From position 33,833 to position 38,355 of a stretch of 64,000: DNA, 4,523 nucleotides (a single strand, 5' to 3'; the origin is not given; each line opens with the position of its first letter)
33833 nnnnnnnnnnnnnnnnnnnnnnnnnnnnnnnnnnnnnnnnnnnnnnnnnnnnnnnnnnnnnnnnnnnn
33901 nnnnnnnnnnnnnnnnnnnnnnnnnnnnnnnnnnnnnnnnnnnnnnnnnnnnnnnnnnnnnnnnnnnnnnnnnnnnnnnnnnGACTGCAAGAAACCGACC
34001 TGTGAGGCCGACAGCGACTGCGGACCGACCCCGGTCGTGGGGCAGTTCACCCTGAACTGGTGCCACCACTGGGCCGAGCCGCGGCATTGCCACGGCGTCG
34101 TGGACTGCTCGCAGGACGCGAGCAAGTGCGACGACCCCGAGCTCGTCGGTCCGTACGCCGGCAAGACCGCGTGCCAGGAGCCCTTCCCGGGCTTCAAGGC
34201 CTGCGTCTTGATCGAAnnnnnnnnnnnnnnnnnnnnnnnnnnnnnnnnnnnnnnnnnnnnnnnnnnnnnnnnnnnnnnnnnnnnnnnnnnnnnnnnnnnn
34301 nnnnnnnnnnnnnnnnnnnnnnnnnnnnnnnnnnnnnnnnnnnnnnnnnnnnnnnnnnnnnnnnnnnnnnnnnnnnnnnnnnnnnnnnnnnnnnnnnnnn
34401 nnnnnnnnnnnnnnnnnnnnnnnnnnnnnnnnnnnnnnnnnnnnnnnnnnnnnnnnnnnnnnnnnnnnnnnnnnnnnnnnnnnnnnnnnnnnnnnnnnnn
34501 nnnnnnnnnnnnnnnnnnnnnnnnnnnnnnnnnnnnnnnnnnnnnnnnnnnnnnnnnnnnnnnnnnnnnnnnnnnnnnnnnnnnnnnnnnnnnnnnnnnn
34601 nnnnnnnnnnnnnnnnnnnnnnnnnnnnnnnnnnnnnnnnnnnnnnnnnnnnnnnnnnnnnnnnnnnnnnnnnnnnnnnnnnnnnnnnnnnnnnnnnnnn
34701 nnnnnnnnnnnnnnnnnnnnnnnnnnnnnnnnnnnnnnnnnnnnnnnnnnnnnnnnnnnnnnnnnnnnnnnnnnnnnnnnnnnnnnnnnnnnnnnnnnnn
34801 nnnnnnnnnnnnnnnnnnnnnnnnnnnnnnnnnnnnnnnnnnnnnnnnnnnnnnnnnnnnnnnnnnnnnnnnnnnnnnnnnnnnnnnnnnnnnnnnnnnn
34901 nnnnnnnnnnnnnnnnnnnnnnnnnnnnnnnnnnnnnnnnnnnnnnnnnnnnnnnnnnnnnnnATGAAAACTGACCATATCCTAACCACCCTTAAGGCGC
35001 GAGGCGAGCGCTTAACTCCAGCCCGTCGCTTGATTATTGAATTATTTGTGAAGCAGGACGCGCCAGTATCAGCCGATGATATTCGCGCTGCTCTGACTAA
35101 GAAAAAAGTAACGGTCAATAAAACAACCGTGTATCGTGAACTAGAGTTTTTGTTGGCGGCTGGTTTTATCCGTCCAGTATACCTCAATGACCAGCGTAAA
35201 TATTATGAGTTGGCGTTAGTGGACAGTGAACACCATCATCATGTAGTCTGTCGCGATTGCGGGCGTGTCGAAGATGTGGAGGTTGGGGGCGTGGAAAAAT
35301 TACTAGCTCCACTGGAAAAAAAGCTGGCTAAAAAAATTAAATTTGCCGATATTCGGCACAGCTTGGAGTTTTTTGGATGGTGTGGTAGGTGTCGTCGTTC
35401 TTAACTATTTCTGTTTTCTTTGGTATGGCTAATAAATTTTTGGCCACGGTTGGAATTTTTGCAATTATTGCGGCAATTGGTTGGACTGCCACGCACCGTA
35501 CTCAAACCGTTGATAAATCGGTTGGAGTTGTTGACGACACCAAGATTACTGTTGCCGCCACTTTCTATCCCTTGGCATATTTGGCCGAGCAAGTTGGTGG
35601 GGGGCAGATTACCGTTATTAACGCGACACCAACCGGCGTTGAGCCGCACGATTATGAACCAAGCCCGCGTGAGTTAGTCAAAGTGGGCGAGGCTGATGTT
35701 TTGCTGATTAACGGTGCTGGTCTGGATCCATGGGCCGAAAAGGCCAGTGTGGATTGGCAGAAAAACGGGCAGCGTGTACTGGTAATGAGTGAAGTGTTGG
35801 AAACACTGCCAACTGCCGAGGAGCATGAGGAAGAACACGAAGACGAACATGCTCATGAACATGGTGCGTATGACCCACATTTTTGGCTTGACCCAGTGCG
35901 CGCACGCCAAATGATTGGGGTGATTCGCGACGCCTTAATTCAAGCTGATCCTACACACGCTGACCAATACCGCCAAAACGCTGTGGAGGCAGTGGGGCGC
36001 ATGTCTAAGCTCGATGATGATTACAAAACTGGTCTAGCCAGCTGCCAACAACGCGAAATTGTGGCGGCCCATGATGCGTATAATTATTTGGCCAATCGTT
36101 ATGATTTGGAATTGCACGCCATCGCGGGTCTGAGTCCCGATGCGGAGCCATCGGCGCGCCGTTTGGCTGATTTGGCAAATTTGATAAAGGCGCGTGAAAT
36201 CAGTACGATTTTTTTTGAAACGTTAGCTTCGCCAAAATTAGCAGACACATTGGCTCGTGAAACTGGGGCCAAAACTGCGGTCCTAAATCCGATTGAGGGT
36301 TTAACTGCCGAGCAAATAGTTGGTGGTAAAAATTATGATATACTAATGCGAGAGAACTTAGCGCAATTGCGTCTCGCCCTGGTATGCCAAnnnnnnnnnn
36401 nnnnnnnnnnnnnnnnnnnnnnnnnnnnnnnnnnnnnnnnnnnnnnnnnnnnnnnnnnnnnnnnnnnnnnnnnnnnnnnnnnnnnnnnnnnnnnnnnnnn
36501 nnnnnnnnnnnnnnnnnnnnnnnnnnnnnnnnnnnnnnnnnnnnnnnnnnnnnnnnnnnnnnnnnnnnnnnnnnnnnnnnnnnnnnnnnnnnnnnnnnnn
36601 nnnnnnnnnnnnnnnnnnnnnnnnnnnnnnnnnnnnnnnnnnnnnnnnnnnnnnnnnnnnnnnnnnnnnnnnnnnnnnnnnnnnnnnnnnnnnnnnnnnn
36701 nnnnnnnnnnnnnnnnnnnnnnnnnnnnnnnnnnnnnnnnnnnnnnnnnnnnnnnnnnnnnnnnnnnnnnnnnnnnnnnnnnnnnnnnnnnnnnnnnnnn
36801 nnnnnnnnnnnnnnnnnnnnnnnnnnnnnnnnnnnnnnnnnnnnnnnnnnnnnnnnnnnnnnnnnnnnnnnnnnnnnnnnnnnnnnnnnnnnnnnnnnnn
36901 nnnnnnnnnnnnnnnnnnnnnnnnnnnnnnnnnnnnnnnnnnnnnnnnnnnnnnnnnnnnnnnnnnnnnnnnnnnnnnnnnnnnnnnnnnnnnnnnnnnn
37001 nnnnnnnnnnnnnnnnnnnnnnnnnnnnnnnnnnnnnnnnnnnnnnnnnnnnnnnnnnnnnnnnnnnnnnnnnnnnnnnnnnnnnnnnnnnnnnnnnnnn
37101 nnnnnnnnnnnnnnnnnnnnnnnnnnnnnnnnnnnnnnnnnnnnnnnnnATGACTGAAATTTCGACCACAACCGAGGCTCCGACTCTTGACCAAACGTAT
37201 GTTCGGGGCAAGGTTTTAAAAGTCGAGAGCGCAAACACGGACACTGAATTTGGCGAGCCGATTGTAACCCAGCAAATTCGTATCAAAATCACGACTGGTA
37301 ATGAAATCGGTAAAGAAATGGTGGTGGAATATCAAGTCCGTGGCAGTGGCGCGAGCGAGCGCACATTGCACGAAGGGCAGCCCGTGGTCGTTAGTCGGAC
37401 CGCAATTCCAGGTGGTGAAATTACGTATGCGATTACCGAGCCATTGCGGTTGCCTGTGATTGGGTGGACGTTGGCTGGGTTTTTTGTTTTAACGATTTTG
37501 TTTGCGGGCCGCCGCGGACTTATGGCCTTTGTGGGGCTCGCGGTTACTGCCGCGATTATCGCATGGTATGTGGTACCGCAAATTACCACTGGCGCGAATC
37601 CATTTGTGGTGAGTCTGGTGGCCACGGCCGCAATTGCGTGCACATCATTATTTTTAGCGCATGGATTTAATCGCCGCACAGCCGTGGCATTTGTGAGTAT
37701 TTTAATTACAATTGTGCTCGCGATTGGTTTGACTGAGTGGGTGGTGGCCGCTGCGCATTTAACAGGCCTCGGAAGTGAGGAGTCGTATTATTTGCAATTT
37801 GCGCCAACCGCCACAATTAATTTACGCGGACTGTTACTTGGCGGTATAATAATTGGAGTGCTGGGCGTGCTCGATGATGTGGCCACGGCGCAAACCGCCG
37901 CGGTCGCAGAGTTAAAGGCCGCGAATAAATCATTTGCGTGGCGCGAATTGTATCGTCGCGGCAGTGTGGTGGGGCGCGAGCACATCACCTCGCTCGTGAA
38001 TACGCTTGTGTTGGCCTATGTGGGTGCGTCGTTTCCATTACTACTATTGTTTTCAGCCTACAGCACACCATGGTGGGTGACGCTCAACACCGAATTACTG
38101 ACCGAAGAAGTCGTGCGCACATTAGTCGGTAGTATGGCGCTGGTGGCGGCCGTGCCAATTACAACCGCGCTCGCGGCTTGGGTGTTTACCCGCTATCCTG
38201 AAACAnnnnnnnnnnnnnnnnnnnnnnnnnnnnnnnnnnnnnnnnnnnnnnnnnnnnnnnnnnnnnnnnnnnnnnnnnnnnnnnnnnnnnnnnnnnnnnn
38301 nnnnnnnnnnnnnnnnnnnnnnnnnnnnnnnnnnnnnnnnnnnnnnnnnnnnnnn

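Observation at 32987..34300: GC-rich foreign gene for a Cys/Asp-repeat lipoprotein inserted directly behind Zur boxes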

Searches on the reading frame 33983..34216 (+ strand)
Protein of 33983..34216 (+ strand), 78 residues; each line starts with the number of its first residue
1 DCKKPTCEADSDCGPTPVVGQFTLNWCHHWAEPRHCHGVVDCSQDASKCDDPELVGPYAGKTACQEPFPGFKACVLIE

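Call 60: search_protein_representatives(alignment_id=A4)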
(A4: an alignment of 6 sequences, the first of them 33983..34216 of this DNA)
Query: 6 sequences, 77 profile positions. Proteins with E-value up to 0.001 (for the whole library): 108; up to 1e-10: 37; up to 1e-30: 5. The best 108 are listed.
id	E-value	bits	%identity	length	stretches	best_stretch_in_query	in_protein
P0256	3.9e-43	161.8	-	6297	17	4-51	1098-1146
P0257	1.5e-37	144.0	-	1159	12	2-51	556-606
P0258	1.5e-37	144.0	-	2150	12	5-74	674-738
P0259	1.8e-36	140.5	-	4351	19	5-50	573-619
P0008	7.8e-34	132.0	-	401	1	1-77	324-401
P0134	2.0e-28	114.7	-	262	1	2-77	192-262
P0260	2.2e-28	114.5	-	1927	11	5-47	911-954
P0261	3.8e-26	107.4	-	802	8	4-59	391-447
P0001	1.4e-24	102.3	-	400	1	1-77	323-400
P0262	3.8e-24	101.0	-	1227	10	5-50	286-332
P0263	1.7e-23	98.9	-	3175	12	5-74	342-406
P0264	2.2e-23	98.5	-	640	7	2-70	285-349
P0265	2.9e-23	98.1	-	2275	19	5-48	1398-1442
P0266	6.6e-23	97.0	-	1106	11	5-63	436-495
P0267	7.4e-23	96.8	-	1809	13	4-50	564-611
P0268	1.1e-21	93.1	-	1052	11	3-48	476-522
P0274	9.7e-18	80.4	-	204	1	6-77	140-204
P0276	3.6e-15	72.2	-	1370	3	3-72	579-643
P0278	1.2e-14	70.6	-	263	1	5-77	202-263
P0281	6.2e-14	68.2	-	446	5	5-53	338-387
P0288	3.2e-11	59.6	-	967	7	4-74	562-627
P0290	1.1e-10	57.8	-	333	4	5-76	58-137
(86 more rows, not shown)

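Call 61: search_protein_families(library=pfam, proteins=[P0257, P0261, P0264, P0274, P0278, P0281, P0290], max_evalue=0.01)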
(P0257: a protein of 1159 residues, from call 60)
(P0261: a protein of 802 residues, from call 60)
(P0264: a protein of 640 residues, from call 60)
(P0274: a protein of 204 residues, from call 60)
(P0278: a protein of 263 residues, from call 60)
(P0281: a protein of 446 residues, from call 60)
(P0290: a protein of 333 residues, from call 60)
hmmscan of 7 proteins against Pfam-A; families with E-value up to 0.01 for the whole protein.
P0257 (1159 aa): 0 families

P0261 (802 aa): 3 families
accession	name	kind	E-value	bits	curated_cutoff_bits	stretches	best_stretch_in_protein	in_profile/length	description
PF17957.7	Big_7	-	2.4e-25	89.4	24.1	4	8-80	1-70/70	Bacterial Ig domain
PF09136.16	Glucodextran_B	-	1.4e-08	34.9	27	1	307-388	1-80/83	Glucodextranase, domain B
PF19077.6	Big_13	-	1.7e-06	28.9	27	1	241-304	36-102/102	Bacterial Ig-like domain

P0264 (640 aa): 0 families

P0274 (204 aa): 0 families

P0278 (263 aa): 2 families
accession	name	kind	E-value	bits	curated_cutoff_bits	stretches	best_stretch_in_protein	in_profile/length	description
PF16403.11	Bact_surface_Ig-like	-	1.2e-14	54.5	27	1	122-182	4-64/71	Bacterial surface protein, Ig-like domain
PF07523.18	Big_3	-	0.0058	17.3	21.2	0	151-190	35-68/68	Bacterial Ig-like domain (group 3)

P0281 (446 aa): 0 families

P0290 (333 aa): 0 families

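Call 70: find_encoding_contigs(protein=P0264, flank=6000, max_places=2)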
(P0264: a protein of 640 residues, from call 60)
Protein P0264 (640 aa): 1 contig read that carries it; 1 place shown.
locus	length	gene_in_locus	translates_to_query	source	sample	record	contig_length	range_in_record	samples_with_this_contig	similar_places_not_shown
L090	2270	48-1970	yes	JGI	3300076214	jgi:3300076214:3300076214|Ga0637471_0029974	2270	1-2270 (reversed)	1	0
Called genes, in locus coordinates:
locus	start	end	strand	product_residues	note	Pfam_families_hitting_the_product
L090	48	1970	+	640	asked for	-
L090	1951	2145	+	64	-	-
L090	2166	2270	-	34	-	?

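Call 71: find_encoding_contigs(protein=P0274, flank=8000, max_places=3)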
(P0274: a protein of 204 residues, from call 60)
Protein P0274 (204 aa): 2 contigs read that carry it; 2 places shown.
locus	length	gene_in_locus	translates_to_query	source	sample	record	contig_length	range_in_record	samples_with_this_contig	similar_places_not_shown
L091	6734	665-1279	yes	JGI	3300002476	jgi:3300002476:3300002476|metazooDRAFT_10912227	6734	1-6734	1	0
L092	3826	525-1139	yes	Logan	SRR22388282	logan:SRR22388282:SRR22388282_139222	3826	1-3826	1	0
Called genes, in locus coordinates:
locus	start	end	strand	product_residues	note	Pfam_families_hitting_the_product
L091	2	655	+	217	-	?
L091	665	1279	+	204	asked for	-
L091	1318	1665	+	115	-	PF01475:FUR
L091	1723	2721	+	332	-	PF01297:ZnuA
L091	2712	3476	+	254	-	PF00005:ABC_tran, PF13304:AAA_21 (faint)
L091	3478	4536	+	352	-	PF07907:YibE_F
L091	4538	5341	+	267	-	PF00950:ABC-3, PF01032:FecCD (faint)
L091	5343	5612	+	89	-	PF18898:DUF5654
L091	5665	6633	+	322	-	PF01380:SIS (faint), PF10432:bact-PGI_C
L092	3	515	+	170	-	?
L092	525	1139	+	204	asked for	-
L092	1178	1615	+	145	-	PF01475:FUR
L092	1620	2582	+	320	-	PF01297:ZnuA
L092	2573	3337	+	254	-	PF00005:ABC_tran, PF13304:AAA_21 (faint)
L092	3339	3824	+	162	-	?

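Call 87: search_protein_families(library=pfam, proteins=[P0258, P0266, P0268, P0288, P0276, P0261], max_evalue=0.001)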
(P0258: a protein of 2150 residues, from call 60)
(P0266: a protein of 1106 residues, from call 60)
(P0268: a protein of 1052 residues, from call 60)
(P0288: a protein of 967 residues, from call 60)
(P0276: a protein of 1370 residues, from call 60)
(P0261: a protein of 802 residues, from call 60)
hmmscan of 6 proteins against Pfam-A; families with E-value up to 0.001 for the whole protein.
P0258 (2150 aa): 3 families
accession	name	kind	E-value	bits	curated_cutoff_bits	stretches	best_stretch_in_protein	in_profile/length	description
PF09136.16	Glucodextran_B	-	1.7e-27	95.6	27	3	1095-1171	2-81/83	Glucodextranase, domain B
PF17957.7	Big_7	-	1.4e-19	71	24.1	1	419-461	1-43/70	Bacterial Ig domain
PF19077.6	Big_13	-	1e-18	68.1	27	2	248-310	26-92/102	Bacterial Ig-like domain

P0266 (1106 aa): 5 families
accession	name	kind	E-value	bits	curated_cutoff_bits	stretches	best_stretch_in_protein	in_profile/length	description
PF03781.23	FGE-sulfatase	-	8e-49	167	23.3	1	872-1102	4-254/255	Sulfatase-modifying factor enzyme 1-like domain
PF22352.2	K319L-like_PKD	-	3.3e-18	65.9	27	1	352-433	1-84/84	K319L-like, PKD domain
PF18911.6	PKD_4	-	5.7e-09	36.3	27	1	345-433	1-85/85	PKD domain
PF17963.7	Big_9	-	3e-06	28.5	23.6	1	345-432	1-89/89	Bacterial Ig domain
PF21027.3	Sde0182_C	-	0.00014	22.9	27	1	364-389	2-27/83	Cellulose-binding protein Sde0182, C-terminal domain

P0268 (1052 aa): 1 family
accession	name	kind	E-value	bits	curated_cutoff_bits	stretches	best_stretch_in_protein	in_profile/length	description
PF03781.23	FGE-sulfatase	-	4.5e-12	46.6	23.3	1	103-229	91-247/255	Sulfatase-modifying factor enzyme 1-like domain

P0288 (967 aa): 3 families
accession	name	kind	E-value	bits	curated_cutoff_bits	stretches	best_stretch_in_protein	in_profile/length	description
PF03781.23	FGE-sulfatase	-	2.6e-49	168.6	23.3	1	735-967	4-255/255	Sulfatase-modifying factor enzyme 1-like domain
PF13620.12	CarboxypepD_reg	-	1.6e-06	28.8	32.3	0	356-410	9-63/82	Carboxypeptidase regulatory-like domain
PF00526.23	Dicty_CTDC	-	0.00061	20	27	1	672-699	1-24/24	Dictyostelium (slime mold) repeat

P0276 (1370 aa): 14 families
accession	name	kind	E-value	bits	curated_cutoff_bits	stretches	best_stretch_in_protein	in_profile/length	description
PF01344.31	Kelch_1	-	2.5e-53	177.6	20.1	4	1288-1331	1-44/46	Kelch motif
PF13964.12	Kelch_6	-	3.2e-32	109.9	25.3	2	1289-1336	2-50/50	Kelch motif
PF25210.1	Kelch_FKB95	-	4.3e-28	99.1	70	2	1237-1356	30-152/268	FKB95, Kelch-repeats domain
PF24681.1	Kelch_KLHDC2_KLHL20_DRC7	-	2.3e-26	92.9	50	2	1202-1357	7-176/221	KLHDC2/KLHL20/DRC7 Kelch-repeats domain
PF24981.1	Beta-prop_ATRN-LZTR1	-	4.4e-23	82.4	50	2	1202-1356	48-222/289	Attractin/LZTR1 beta-propeller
PF07646.21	Kelch_2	-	3.3e-21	74.5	21.3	1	1289-1331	2-46/48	Kelch motif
PF13418.12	Kelch_4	-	2.7e-19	69.3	21.6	1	1291-1333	4-48/49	Galactose oxidase, central domain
PF22352.2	K319L-like_PKD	-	1.3e-15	57.6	27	1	361-442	1-84/84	K319L-like, PKD domain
PF13415.12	Kelch_3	-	2.4e-14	53.5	22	1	1249-1297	1-48/48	Galactose oxidase, central domain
PF18911.6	PKD_4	-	2.1e-11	44.1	27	1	354-442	1-85/85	PKD domain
PF13620.12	CarboxypepD_reg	-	4.1e-07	30.7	32.3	2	276-336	8-70/82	Carboxypeptidase regulatory-like domain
PF17963.7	Big_9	-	5e-06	27.7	23.6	1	354-441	1-89/89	Bacterial Ig domain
PF00041.27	fn3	-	3.1e-05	24.6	25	1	663-737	11-77/84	Fibronectin type III domain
PF21027.3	Sde0182_C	-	6.7e-05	23.8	27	1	374-419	3-43/83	Cellulose-binding protein Sde0182, C-terminal domain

P0261 (802 aa): 3 families
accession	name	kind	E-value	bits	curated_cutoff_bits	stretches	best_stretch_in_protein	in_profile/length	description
PF17957.7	Big_7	-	2.4e-25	89.4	24.1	3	8-80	1-70/70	Bacterial Ig domain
PF09136.16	Glucodextran_B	-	1.4e-08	34.9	27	1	307-388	1-80/83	Glucodextranase, domain B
PF19077.6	Big_13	-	1.7e-06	28.9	27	0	241-304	36-102/102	Bacterial Ig-like domain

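Call 99: predict_structure(alignment_id=A4)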
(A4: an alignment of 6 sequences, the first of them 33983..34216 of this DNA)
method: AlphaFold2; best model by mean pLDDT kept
length: 78 residues; sequences in the alignment: 6
mean_pLDDT: 75.6   pTM: 0.56
mean pLDDT of the five models: 75.6, 71.1, 67.4, 66.4, 64.3
residues with pLDDT >= 90: 1; 70-90: 56; 50-70: 17; < 50: 4
segments of 3 or more residues with pLDDT < 50: 17-19
pLDDT, mean of each block of 10 residues (from residue 1): 68 62 66 74 88 84 83 81
secondary structure, 60 per line:
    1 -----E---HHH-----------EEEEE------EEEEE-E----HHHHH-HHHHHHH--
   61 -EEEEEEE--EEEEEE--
elements in order: E24-28 E35-39 H46-50 H52-58 E62-68 E71-76

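Call 108: find_related_loci(query=A4, collection=metagenome_contigs, flank=6000)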
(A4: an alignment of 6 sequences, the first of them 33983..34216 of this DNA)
Query A4 (78 aa) in metagenome_contigs; peptide patterns used: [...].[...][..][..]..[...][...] (x = any residue, [..] = any of these).
78 stretches matched a pattern, but none encodes a relative of the query by tblastn (E <= 1e-3).

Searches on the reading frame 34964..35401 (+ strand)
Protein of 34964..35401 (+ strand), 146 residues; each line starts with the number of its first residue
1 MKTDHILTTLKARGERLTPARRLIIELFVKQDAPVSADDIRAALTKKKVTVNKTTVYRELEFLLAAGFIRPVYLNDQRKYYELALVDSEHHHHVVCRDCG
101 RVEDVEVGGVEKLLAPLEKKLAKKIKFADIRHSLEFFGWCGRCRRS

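Call 7: search_protein_families(library=pfam, proteins=[window:34964-35401:+], max_evalue=0.1)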
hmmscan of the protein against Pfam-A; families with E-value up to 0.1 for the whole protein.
window:34964-35401:+ (146 aa): 9 families
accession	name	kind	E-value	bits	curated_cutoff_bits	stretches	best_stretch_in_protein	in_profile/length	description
PF01475.25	FUR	-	3.4e-24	85.7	23.1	1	13-136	2-120/121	Ferric uptake regulator family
PF07106.19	TBPIP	-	0.0031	17.8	22.8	1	21-67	3-46/62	TBPIP/Hop2 winged helix domain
PF12840.13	HTH_20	-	0.0057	17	27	1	19-71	4-50/51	Helix-turn-helix domain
PF14855.11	PapJ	-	0.017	15.3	25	1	52-109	2-59/187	Pilus-assembly fibrillin subunit, chaperone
PF08461.16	HTH_12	-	0.034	14.5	21.4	1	24-72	3-51/66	Ribonuclease R winged-helix domain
PF08279.18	HTH_11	-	0.039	14.3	25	0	22-73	3-47/55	HTH domain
PF21476.4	PF0610-like_N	-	0.068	13.8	33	0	21-61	3-36/50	PF0610-like, N-terminal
PF01978.25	TrmB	-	0.068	13.5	25.6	0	46-81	29-62/68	Sugar-specific transcriptional regulator TrmB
PF09336.16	Vps4_C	-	0.087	13.3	21.3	0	34-62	28-56/61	Vps4 C terminal oligomerisation domain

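Call 8: search_protein_families(library=ncbifam, proteins=[window:34964-35401:+], max_evalue=0.1)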
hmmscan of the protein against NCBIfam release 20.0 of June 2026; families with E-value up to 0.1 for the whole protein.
window:34964-35401:+ (146 aa): 11 families
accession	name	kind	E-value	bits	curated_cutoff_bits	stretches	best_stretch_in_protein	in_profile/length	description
NF051892.1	TransRegFurBacil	equivalog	6.1e-23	81.5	220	1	3-145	5-145/149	ferric iron uptake transcriptional regulator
NF008646.0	PRK11639.1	equivalog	1.2e-16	60.9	167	1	11-144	18-147/171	zinc uptake transcriptional repressor Zur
NF052545.1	TransRegPerRClab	equivalog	2e-16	60.2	180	1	4-145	2-136/138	transcriptional regulator PerR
NF051891.1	TransRegFurHelico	equivalog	4.9e-16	58.9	200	1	8-145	16-147/148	ferric iron uptake transcriptional regulator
NF006999.0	PRK09462.1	equivalog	2.3e-13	50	146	1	8-141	6-134/148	ferric iron uptake transcriptional regulator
NF047406.1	TransRegPerRTherm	equivalog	5.5e-12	46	200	1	15-145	4-127/130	manganese-dependent transcriptional regulator PerR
NF045678.1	TransRegIrrA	equivalog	3.8e-10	39.8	150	1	5-111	8-112/138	iron response transcriptional regulator IrrA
NF045677.1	FeRespRegIrr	equivalog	2.6e-09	37.2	170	1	10-109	4-101/127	Fur family transcriptional regulator Irr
NF047462.1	FUR_perox_PerRA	exception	8.8e-05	23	200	1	10-124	12-125/142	peroxide-responsive transcriptional repressor PerRA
NF047461.1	FUR_perox_PerRB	exception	0.0088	15.9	250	1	29-125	41-129/143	peroxide-responsive transcriptional repressor PerRB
NF053606.1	Sta1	subfamily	0.075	13.1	80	0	24-70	25-65/100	Sta1 family transcriptional regulator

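Call 32: search_protein_families(library=pfam, proteins=[P0121], max_evalue=10)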
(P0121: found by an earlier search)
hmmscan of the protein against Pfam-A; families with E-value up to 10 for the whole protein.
P0121 (403 aa): 1 family
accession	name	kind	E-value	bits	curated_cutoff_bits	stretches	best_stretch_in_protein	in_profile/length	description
PF11617.13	Cu-binding_MopE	-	4.4e-07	30.5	27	3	139-158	11-29/30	Putative metal-binding motif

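Call 33: search_protein_families(library=ncbifam, proteins=[P0121], max_evalue=10)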
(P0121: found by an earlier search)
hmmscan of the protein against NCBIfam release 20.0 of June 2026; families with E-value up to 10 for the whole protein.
P0121 (403 aa): 0 families

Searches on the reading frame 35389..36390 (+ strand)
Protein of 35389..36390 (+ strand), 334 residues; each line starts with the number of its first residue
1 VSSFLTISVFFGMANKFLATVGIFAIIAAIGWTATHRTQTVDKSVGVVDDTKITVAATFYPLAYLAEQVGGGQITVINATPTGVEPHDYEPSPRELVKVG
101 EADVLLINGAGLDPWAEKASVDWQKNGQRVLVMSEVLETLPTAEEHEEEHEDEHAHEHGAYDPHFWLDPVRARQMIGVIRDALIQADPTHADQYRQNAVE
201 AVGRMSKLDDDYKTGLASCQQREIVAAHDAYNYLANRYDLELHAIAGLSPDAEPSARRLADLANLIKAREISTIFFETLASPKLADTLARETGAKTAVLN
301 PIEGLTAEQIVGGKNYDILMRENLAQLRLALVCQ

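Call 7: search_protein_families(library=pfam, proteins=[window:35389-36390:+], max_evalue=0.1)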
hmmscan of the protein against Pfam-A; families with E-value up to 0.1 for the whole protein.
window:35389-36390:+ (334 aa): 1 family
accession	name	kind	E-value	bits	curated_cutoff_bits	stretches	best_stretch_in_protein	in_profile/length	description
PF01297.22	ZnuA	-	6.5e-82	275.4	29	1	55-328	1-261/263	Zinc-uptake complex component A periplasmic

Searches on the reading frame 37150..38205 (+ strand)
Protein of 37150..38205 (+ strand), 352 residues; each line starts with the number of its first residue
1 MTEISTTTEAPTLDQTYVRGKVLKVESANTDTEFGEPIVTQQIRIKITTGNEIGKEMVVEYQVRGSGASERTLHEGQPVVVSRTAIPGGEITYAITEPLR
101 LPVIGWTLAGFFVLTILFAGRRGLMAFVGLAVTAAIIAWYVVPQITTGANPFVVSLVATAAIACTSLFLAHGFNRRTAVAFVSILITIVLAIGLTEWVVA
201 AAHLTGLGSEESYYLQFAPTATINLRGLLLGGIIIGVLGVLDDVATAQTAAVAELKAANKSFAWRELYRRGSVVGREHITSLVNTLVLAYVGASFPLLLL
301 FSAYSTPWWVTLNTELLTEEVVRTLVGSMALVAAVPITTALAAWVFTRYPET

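Call 78: search_protein_families(library=pfam, proteins=[window:37150-38205:+], max_evalue=0.001)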
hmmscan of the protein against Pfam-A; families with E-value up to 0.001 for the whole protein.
window:37150-38205:+ (352 aa): 1 family
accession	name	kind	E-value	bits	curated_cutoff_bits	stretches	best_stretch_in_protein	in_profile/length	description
PF07907.16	YibE_F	-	5.4e-72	242.6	27.2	1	106-344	3-241/241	YibE/F-like protein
